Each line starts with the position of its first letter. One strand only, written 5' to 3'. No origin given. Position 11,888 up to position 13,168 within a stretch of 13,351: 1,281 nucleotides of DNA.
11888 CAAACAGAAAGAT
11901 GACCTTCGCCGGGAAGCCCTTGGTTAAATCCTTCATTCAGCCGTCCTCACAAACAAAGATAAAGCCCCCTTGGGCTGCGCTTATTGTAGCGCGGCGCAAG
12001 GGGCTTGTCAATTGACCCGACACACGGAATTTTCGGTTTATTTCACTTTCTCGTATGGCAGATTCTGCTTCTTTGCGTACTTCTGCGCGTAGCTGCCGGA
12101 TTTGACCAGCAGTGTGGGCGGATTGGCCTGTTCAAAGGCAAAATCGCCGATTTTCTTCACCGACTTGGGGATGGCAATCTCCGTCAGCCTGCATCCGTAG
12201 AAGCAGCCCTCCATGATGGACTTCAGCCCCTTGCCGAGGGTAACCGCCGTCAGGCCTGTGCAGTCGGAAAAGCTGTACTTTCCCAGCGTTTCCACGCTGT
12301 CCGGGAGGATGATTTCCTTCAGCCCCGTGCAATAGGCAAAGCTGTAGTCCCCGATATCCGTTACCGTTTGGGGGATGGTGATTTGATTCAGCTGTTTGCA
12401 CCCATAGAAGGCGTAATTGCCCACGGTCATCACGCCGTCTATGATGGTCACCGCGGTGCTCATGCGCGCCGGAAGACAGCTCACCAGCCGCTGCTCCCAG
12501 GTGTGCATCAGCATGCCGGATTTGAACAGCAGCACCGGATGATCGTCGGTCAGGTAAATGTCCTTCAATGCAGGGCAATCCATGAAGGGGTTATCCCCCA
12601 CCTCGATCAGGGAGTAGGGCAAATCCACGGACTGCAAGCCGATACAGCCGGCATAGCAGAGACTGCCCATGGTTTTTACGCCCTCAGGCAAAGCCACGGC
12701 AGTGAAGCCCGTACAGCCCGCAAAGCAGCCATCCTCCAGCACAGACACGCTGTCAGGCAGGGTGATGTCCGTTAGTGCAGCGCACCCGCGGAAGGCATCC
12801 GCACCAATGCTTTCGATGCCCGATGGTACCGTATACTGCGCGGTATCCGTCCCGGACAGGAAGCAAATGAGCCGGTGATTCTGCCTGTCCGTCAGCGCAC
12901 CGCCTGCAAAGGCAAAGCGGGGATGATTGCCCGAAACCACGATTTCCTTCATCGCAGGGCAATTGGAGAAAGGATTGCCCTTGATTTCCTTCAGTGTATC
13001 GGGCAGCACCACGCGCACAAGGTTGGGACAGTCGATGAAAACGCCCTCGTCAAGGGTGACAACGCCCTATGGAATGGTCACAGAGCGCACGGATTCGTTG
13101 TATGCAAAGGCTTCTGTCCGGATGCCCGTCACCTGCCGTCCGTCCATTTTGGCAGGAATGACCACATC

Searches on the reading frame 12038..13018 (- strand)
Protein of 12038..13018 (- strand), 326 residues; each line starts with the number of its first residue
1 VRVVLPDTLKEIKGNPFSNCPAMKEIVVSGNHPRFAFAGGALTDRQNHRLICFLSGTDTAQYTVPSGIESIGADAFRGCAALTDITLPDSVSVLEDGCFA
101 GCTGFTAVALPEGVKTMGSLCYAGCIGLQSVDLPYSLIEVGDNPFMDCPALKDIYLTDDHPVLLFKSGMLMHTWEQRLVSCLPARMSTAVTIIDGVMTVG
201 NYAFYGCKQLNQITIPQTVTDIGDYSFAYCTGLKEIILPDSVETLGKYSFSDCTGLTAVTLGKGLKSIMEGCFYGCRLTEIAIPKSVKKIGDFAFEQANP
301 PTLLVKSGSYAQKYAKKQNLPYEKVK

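Call 37: search_protein_families(library=pfam, proteins=[window:12038-13018:-], max_evalue=0.00001)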
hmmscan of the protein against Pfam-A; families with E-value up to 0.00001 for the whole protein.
window:12038-13018:- (326 aa): 2 families
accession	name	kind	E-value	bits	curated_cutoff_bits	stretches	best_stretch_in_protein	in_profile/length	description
PF13306.12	LRR_5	-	1.8e-59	199.6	27.7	2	188-298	14-123/127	BspA type Leucine rich repeat region (6 copies)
PF13855.12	LRR_8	-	3.7e-07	30.3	27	0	68-102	13-48/61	Leucine rich repeat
